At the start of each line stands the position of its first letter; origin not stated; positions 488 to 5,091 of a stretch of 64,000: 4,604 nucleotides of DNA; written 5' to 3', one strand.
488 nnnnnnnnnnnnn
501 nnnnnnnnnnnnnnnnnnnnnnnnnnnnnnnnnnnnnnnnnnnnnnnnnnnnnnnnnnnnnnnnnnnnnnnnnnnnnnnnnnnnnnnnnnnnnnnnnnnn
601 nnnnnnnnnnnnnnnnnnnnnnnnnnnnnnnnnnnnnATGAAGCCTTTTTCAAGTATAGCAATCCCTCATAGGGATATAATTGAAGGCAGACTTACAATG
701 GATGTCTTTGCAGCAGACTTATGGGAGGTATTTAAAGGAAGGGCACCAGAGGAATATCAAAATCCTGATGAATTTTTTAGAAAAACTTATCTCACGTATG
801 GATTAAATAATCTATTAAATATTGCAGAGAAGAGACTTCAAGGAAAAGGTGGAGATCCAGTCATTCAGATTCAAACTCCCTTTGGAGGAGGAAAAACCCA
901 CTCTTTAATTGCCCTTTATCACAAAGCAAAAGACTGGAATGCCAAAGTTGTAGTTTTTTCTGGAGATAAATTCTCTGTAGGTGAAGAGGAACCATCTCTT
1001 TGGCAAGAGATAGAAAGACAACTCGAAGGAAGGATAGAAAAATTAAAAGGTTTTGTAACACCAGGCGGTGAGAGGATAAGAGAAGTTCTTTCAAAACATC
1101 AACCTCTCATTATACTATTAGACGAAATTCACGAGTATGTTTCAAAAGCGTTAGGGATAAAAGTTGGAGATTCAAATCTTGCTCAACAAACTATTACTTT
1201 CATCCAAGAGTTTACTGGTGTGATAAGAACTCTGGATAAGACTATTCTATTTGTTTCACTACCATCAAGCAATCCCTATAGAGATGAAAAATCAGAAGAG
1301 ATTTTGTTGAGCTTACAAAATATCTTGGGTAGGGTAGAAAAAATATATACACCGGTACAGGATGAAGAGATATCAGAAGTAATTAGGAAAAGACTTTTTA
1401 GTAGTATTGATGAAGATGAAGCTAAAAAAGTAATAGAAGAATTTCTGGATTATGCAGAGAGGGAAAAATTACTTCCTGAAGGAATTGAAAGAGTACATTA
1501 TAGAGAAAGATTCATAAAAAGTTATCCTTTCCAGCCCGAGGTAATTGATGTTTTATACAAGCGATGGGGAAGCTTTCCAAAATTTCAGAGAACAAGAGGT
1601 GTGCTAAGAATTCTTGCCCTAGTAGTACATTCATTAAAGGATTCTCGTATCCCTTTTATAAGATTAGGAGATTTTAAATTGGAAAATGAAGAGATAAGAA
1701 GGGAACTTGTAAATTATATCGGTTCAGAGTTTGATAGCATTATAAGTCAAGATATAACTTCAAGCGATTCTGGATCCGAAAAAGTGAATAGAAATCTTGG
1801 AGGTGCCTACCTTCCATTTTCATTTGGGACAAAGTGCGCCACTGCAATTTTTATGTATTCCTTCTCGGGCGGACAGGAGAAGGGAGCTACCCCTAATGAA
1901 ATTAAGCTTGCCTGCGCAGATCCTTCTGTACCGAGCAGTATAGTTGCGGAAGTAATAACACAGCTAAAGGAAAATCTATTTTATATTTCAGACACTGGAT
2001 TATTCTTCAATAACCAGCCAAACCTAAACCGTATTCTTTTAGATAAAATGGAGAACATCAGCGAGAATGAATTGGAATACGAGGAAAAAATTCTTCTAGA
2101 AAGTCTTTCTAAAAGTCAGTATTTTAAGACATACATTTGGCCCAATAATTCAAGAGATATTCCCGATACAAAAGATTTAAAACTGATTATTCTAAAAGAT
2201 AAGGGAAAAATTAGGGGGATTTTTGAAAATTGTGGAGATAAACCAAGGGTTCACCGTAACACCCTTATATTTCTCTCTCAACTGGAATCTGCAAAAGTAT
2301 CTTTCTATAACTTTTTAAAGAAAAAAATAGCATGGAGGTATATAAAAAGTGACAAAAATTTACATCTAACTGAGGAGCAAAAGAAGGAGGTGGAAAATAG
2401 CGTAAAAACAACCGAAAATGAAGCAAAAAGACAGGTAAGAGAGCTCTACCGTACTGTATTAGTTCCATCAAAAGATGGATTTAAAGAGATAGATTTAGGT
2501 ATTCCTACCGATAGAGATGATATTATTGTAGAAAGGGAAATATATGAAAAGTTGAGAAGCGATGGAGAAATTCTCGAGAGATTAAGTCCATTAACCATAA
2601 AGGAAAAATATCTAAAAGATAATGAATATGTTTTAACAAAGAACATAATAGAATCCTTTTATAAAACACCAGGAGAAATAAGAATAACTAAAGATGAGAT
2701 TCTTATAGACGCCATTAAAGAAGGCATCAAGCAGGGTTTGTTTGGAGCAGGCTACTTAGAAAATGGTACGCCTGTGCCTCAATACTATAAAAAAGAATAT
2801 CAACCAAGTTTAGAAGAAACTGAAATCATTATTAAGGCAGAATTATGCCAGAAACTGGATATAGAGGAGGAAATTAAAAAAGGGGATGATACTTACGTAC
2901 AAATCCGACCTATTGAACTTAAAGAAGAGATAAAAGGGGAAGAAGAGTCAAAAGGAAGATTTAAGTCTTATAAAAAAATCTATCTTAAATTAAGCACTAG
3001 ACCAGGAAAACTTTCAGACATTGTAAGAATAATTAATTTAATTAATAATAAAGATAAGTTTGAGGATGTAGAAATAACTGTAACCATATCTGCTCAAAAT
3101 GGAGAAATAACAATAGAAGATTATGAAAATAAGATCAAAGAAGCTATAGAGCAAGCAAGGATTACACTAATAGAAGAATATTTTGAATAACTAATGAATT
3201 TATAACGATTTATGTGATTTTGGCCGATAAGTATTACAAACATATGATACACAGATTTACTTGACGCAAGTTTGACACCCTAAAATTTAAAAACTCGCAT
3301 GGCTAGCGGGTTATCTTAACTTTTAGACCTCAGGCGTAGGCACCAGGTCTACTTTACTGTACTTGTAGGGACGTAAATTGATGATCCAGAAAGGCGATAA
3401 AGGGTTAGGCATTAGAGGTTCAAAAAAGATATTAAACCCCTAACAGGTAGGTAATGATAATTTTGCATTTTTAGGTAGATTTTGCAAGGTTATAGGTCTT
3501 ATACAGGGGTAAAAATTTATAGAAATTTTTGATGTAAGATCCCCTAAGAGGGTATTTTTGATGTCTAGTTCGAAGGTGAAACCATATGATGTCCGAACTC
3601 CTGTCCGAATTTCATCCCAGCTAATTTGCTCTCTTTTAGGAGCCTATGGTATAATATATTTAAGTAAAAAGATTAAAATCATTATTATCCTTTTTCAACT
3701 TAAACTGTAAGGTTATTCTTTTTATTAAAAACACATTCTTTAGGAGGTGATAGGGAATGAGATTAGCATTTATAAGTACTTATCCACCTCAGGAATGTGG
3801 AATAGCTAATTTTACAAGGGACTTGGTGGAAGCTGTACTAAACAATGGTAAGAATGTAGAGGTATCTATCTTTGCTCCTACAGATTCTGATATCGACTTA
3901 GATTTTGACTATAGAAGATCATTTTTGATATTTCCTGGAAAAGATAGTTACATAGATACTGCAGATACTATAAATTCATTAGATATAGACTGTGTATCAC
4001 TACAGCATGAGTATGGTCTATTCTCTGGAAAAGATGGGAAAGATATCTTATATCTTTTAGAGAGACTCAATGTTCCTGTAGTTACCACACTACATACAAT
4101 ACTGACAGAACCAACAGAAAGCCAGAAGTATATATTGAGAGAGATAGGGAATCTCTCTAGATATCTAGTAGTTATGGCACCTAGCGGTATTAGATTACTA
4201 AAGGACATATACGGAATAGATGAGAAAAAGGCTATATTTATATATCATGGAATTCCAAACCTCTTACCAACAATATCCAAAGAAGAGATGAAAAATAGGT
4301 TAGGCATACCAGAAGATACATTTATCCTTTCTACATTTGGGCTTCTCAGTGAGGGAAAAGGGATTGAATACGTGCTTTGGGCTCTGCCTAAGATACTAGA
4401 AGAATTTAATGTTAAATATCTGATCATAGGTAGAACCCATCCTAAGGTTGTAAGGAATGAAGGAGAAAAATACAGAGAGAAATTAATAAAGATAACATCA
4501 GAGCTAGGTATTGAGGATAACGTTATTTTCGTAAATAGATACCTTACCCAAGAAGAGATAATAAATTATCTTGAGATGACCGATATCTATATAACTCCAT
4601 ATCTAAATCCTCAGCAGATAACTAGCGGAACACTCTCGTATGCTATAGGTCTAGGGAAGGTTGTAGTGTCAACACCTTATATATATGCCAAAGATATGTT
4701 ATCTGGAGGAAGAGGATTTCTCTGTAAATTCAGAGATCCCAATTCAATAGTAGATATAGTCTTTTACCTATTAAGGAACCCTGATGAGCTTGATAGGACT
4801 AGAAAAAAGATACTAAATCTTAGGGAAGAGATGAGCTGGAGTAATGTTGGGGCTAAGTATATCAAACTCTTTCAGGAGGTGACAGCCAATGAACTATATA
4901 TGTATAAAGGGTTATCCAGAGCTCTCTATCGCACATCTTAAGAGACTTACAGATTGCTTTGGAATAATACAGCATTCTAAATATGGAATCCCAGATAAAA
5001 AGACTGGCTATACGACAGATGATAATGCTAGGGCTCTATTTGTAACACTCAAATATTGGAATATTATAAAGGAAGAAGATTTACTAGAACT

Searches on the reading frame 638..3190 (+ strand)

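Call 81: search_protein_families(library=pfam, proteins=[window:638-3190:+], max_evalue=0.00001)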
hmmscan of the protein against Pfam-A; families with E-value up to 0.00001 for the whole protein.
window:638-3190:+ (850 aa): 1 family
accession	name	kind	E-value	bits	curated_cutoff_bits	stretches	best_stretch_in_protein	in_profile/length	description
PF04465.17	DUF499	-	2.2e-29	102.4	23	1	141-800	76-785/1024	Protein of unknown function (DUF499)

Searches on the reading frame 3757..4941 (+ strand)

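Call 81: search_protein_families(library=pfam, proteins=[window:3757-4941:+], max_evalue=0.00001)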
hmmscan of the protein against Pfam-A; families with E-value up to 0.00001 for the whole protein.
window:3757-4941:+ (394 aa): 3 families
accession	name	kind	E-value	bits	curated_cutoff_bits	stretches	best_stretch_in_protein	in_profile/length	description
PF00534.26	Glycos_transf_1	-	2.5e-16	60.1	26.4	1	175-350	2-167/172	Glycosyl transferases group 1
PF13692.12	Glyco_trans_1_4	-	4.5e-13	50.1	27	1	191-341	4-142/142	Glycosyl transferases group 1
PF13439.12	Glyco_transf_4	-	1.1e-06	29.3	28.5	1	15-166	3-166/170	Glycosyltransferase Family 4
